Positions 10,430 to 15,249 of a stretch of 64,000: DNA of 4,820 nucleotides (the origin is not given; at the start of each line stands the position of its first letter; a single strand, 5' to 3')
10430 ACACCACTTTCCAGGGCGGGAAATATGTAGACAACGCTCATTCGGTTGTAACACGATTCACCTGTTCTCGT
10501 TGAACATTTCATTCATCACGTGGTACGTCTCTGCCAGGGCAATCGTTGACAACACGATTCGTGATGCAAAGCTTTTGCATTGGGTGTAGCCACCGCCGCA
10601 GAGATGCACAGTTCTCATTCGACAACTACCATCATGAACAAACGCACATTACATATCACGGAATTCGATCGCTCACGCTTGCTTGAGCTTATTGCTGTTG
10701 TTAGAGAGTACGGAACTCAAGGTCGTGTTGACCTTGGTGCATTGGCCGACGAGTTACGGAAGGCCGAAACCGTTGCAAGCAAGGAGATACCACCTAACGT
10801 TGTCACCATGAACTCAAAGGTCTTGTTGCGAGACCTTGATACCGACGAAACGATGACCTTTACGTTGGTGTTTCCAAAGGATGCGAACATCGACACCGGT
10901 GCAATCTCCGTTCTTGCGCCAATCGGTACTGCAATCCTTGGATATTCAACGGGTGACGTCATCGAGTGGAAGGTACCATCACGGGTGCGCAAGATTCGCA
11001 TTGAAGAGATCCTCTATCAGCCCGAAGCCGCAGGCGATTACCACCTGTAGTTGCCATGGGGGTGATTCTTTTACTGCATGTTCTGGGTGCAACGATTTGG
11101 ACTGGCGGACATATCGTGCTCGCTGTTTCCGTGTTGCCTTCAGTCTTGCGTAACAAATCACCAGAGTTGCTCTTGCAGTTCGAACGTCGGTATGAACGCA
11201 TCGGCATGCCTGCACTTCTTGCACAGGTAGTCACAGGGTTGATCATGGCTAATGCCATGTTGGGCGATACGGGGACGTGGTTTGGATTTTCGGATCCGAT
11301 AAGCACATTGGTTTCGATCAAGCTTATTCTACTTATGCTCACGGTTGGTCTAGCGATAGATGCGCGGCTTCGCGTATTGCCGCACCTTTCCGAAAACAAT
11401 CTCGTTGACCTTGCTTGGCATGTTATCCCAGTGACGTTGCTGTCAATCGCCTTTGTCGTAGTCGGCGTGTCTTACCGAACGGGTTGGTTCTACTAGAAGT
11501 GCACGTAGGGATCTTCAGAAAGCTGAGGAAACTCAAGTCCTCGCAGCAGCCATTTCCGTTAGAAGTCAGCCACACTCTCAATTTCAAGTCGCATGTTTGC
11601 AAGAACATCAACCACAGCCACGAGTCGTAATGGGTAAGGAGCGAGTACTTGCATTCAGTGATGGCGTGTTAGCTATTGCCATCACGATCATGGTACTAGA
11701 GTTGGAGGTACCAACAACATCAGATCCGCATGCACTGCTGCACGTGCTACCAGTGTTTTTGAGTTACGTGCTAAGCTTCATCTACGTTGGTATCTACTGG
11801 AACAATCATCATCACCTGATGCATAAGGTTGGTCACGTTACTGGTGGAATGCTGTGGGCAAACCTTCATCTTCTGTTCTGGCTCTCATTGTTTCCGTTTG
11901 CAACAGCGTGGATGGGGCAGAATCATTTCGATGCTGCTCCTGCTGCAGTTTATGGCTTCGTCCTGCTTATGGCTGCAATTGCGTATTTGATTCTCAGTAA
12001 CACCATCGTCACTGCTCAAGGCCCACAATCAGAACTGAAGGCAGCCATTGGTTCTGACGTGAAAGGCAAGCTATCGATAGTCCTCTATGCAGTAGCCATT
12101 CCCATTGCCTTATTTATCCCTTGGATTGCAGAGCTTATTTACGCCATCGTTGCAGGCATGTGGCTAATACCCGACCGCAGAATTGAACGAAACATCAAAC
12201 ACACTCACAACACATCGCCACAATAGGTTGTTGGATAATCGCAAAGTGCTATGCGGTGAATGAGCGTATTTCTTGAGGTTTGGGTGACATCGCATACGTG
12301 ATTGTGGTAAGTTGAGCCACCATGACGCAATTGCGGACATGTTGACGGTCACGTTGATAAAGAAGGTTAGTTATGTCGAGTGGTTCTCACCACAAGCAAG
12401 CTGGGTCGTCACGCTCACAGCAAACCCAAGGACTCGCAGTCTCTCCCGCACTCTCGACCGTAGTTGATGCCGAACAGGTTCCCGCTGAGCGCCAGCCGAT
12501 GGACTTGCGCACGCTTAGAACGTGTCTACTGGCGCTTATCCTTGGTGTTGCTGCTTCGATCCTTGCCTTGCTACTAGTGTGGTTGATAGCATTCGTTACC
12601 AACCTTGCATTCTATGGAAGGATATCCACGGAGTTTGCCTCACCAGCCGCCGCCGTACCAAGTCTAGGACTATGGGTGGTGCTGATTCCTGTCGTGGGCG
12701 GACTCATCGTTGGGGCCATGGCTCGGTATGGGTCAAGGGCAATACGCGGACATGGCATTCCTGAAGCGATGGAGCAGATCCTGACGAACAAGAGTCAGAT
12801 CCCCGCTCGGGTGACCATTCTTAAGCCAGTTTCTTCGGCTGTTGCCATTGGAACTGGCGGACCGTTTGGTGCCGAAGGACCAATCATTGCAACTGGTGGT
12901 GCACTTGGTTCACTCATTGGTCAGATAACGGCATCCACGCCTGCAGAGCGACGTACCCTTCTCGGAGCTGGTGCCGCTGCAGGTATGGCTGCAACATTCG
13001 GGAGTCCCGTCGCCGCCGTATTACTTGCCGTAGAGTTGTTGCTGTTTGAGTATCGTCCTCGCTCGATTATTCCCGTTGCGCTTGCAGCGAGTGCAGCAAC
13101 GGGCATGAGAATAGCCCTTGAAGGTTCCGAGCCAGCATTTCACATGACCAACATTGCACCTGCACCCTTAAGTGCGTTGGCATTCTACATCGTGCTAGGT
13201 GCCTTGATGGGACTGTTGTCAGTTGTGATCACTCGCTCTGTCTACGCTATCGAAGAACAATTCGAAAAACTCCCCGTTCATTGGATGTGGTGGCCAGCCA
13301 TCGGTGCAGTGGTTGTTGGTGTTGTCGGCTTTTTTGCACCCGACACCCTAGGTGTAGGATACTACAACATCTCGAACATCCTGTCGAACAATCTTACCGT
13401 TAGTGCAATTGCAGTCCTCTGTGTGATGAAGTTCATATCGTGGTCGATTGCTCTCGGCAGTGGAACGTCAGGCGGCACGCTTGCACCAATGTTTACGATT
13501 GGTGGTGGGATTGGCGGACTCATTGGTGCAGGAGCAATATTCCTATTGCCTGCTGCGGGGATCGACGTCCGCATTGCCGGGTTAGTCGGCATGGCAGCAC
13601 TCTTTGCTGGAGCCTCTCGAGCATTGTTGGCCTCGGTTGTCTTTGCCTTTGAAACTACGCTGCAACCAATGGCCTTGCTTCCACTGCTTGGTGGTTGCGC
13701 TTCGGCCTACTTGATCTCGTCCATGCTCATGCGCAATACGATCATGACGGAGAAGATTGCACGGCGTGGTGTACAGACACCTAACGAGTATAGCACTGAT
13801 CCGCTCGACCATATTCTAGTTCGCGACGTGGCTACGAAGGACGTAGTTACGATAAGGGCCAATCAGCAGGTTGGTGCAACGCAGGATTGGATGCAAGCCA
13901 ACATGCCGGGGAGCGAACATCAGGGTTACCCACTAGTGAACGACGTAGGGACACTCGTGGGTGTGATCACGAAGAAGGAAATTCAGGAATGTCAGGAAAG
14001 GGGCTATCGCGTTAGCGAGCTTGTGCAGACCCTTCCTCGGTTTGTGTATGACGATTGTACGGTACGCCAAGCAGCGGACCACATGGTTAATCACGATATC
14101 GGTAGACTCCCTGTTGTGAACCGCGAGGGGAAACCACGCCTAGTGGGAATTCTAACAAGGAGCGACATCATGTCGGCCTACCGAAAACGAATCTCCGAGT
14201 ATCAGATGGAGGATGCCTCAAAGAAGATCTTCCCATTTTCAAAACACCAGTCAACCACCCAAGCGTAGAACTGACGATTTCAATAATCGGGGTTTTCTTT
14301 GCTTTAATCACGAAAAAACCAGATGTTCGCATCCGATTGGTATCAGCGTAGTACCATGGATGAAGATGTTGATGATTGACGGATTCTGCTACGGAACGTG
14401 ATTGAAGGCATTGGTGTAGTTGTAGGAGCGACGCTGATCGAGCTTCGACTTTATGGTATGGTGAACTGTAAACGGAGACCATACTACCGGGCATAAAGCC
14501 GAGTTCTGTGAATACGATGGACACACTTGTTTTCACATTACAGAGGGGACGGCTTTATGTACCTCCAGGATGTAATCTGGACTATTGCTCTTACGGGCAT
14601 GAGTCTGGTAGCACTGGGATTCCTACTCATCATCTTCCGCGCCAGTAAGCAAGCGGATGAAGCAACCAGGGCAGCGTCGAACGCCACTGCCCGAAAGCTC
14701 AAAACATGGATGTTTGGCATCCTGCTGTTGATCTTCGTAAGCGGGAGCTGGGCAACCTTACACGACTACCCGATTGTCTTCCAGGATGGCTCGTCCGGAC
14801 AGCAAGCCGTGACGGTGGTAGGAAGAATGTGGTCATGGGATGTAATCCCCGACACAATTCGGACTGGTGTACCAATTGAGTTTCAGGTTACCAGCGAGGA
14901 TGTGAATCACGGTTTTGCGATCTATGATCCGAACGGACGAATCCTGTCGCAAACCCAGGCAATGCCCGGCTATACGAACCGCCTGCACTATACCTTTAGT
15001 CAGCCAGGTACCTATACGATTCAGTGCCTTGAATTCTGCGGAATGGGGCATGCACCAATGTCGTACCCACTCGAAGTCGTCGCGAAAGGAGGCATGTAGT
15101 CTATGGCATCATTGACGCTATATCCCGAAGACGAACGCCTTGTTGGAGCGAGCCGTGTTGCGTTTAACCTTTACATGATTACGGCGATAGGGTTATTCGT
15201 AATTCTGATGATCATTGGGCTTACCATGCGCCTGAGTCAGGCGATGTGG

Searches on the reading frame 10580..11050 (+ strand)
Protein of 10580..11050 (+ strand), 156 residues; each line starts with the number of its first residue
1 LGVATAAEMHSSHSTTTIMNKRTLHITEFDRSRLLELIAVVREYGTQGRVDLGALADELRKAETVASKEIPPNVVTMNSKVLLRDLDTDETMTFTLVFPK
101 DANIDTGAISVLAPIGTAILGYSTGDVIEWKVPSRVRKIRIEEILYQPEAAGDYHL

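Call 17: search_protein_families(library=pfam, proteins=[window:10580-11050:+], max_evalue=0.001)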
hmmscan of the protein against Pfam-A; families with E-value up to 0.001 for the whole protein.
window:10580-11050:+ (156 aa): 2 families
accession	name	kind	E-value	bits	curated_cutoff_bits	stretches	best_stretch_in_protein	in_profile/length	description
PF01272.25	GreA_GreB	-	1.2e-22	80.1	26.9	1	72-146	3-77/77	Transcription elongation factor, GreA/GreB, C-term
PF14760.11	Rnk_N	-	0.00046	21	23.7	1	24-65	3-41/41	Rnk N-terminus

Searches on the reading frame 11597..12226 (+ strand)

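Call 17: search_protein_families(library=pfam, proteins=[window:11597-12226:+], max_evalue=0.001)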
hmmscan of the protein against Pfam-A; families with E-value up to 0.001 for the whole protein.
window:11597-12226:+ (209 aa): 1 family
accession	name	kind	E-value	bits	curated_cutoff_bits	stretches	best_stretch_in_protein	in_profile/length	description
PF06736.16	TMEM175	-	9.7e-31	106.6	25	1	16-100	1-88/88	Endosomal/lysosomal potassium channel TMEM175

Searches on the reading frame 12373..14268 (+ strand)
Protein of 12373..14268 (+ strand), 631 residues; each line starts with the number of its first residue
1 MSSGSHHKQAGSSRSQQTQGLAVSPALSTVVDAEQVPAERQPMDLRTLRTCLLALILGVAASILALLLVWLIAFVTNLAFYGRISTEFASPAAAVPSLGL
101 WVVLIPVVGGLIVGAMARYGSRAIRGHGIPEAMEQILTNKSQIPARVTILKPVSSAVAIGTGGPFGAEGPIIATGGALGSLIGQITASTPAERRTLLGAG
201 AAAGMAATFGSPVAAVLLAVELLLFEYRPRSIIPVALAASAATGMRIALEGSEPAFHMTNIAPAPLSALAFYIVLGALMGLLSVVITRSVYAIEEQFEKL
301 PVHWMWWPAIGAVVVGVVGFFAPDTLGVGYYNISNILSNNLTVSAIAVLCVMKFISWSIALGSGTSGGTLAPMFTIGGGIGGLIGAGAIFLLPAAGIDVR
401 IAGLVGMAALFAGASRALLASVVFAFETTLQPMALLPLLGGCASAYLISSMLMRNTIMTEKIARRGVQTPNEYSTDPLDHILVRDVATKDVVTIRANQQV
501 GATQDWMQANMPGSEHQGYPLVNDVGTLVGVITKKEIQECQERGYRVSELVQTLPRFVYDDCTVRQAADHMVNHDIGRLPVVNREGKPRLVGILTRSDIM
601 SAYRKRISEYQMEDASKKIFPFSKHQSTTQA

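Call 17: search_protein_families(library=pfam, proteins=[window:12373-14268:+], max_evalue=0.001)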
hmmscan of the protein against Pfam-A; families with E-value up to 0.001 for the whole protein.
window:12373-14268:+ (631 aa): 2 families
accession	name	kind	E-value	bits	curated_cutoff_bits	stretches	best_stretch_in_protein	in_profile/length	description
PF00654.25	Voltage_CLC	-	7.2e-79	265.9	24.8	1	109-449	1-345/346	Voltage gated chloride channel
PF00571.33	CBS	-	8.6e-19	68.1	24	1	549-603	3-55/57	CBS domain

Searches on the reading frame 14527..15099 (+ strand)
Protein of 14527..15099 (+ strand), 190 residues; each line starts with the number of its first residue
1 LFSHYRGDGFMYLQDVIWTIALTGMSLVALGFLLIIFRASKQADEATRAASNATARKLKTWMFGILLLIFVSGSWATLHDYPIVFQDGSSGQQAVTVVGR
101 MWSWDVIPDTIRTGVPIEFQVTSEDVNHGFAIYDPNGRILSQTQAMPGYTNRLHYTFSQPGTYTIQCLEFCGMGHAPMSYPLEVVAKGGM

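Call 17: search_protein_families(library=pfam, proteins=[window:14527-15099:+], max_evalue=0.001)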
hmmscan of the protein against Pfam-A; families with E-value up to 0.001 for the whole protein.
window:14527-15099:+ (190 aa): 1 family
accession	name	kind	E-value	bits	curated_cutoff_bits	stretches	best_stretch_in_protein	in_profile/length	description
PF00116.26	COX2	-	8.5e-09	35.8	22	1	114-182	53-117/120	Cytochrome C oxidase subunit II, periplasmic domain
